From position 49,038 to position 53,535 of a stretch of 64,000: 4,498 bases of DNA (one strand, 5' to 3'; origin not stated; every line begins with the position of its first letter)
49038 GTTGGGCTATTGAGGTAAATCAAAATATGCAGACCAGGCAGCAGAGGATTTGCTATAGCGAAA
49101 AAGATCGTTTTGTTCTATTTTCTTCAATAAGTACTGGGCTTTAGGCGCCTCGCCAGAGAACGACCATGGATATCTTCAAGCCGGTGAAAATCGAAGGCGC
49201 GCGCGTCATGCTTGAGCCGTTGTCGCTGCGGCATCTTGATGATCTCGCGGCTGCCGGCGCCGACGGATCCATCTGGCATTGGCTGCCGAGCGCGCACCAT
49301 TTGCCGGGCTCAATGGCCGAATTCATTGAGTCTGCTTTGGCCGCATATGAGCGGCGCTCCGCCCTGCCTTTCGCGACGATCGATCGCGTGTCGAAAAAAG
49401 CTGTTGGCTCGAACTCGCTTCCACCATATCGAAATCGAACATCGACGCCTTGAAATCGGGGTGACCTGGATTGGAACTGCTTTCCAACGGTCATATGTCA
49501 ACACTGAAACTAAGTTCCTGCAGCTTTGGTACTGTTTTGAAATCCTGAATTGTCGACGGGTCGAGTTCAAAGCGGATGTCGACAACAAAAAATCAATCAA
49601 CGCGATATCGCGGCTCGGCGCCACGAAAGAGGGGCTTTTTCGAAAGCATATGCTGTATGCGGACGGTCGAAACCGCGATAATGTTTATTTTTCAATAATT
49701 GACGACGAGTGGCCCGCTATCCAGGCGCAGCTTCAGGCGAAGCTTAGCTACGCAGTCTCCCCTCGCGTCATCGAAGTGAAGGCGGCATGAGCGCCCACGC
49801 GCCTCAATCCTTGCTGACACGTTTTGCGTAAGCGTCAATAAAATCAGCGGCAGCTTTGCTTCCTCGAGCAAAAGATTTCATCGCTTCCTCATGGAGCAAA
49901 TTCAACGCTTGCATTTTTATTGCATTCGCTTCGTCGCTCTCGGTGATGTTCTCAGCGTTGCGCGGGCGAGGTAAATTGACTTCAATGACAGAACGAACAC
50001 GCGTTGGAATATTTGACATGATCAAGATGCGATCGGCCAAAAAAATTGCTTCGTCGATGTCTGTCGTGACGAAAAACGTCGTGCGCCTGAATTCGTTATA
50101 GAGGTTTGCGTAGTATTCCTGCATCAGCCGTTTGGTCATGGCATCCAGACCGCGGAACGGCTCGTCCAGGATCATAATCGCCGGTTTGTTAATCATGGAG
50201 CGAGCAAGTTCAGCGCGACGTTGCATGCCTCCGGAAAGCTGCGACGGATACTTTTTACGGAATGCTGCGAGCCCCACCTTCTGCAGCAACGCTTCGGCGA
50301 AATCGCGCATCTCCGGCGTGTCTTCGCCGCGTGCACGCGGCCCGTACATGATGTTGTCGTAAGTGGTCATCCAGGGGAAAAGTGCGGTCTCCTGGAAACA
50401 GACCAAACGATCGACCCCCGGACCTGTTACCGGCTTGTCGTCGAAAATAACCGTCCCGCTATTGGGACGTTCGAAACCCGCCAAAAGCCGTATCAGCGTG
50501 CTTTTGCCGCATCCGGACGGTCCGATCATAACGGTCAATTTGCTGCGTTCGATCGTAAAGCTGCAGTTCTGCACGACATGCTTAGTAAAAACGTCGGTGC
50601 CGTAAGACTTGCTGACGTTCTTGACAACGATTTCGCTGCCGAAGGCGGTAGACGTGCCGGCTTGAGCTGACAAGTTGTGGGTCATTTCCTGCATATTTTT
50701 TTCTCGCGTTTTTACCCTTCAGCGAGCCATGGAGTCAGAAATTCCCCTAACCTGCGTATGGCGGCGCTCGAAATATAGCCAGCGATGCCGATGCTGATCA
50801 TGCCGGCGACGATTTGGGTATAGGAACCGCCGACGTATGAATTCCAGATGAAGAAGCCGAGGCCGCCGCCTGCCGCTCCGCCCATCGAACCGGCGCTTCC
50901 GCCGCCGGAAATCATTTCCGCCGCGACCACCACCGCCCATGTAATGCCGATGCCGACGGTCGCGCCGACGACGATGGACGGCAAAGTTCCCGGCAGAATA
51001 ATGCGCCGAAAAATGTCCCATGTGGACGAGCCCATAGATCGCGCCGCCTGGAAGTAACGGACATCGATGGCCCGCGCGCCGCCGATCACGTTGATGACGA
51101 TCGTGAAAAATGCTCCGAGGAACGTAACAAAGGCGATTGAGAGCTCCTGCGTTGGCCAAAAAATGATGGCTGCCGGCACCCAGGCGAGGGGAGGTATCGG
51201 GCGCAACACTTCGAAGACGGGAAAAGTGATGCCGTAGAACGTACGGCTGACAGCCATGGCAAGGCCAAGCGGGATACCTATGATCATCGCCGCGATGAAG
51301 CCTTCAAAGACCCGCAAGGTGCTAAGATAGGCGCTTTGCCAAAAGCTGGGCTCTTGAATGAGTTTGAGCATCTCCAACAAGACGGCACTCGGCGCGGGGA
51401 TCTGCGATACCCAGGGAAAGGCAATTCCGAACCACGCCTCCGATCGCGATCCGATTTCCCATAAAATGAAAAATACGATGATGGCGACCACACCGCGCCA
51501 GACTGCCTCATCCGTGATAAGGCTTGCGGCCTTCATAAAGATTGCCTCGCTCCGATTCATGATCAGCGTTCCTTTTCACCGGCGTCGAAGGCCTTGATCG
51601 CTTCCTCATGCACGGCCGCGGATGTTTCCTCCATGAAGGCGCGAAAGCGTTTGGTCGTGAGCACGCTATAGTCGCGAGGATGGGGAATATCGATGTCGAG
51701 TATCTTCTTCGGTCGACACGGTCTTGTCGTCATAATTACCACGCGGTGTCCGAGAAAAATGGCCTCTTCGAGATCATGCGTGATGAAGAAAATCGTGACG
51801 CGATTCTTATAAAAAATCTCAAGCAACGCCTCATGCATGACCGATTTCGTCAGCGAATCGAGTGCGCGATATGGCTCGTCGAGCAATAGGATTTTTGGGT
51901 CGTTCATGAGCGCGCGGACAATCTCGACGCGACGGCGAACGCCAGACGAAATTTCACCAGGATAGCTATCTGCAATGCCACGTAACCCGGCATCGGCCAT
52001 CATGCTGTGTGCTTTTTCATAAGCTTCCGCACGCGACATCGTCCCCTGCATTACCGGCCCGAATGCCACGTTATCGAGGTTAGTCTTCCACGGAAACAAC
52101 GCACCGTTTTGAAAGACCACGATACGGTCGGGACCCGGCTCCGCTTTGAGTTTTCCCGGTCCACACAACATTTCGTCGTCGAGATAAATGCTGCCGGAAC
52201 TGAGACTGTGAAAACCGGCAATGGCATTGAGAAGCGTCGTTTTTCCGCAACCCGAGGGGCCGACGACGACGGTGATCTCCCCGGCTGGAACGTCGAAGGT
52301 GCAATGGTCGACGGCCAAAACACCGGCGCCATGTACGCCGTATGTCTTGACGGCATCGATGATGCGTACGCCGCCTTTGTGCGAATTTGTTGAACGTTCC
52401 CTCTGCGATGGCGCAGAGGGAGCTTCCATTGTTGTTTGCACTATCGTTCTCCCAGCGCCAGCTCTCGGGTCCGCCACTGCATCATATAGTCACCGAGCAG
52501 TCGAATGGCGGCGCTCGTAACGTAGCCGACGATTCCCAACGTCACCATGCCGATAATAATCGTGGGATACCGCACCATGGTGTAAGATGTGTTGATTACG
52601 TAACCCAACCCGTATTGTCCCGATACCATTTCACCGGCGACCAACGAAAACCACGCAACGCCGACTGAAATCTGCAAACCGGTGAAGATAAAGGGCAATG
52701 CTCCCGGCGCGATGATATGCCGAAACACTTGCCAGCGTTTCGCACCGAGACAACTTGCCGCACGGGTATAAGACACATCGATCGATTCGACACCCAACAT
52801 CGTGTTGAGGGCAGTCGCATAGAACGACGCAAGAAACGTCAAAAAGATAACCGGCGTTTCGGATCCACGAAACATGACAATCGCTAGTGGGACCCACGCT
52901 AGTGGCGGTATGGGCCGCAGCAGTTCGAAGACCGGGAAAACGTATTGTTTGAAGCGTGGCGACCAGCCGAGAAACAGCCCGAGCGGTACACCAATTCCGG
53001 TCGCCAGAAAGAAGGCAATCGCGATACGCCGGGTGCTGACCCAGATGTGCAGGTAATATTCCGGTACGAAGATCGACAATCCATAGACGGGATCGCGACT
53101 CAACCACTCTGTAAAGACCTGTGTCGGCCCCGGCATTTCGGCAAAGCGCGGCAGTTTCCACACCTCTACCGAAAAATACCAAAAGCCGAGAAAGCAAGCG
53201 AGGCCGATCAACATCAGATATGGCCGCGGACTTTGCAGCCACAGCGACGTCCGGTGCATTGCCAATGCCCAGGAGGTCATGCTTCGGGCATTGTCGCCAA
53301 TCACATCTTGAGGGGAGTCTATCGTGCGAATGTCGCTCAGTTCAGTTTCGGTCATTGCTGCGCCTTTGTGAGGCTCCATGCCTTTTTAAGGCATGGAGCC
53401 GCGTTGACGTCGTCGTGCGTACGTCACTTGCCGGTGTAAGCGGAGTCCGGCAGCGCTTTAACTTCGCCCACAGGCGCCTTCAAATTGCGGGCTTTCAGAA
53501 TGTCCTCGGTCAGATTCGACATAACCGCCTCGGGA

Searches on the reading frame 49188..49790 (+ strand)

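Call 25: search_protein_families(library=pfam, proteins=[window:49188-49790:+], max_evalue=0.0001)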
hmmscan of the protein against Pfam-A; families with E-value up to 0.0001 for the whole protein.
window:49188-49790:+ (200 aa): 1 family
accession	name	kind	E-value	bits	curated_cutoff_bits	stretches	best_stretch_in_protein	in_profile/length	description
PF13302.13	Acetyltransf_3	-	1.3e-06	29.6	25.4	1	73-145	66-137/138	Acetyltransferase (GNAT) domain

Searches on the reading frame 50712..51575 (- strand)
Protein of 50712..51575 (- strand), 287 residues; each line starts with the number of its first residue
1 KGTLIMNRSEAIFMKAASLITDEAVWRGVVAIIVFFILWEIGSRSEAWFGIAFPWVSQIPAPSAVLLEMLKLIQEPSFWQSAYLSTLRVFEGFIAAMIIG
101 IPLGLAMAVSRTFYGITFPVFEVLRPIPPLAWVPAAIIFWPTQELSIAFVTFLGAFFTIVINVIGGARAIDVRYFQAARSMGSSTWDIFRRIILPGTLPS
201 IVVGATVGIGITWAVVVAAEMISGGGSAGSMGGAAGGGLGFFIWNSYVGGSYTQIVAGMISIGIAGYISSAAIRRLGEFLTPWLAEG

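Call 16: search_protein_families(library=pfam, proteins=[window:50712-51575:-], max_evalue=0.0001)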
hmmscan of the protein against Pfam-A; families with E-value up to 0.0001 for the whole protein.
window:50712-51575:- (287 aa): 1 family
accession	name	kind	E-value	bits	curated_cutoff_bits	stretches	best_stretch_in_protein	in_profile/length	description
PF00528.27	BPD_transp_1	-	4.1e-16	59.7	26.4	1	100-283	1-181/184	Binding-protein-dependent transport system inner membrane component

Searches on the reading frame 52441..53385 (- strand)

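Call 23: search_protein_families(library=pfam, proteins=[window:52441-53385:-], max_evalue=0.0001)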
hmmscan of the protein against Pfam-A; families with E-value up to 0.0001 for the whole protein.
window:52441-53385:- (314 aa): 1 family
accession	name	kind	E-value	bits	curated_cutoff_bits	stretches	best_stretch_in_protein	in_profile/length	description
PF00528.27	BPD_transp_1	-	5.7e-25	88.5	26.4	1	132-300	1-177/184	Binding-protein-dependent transport system inner membrane component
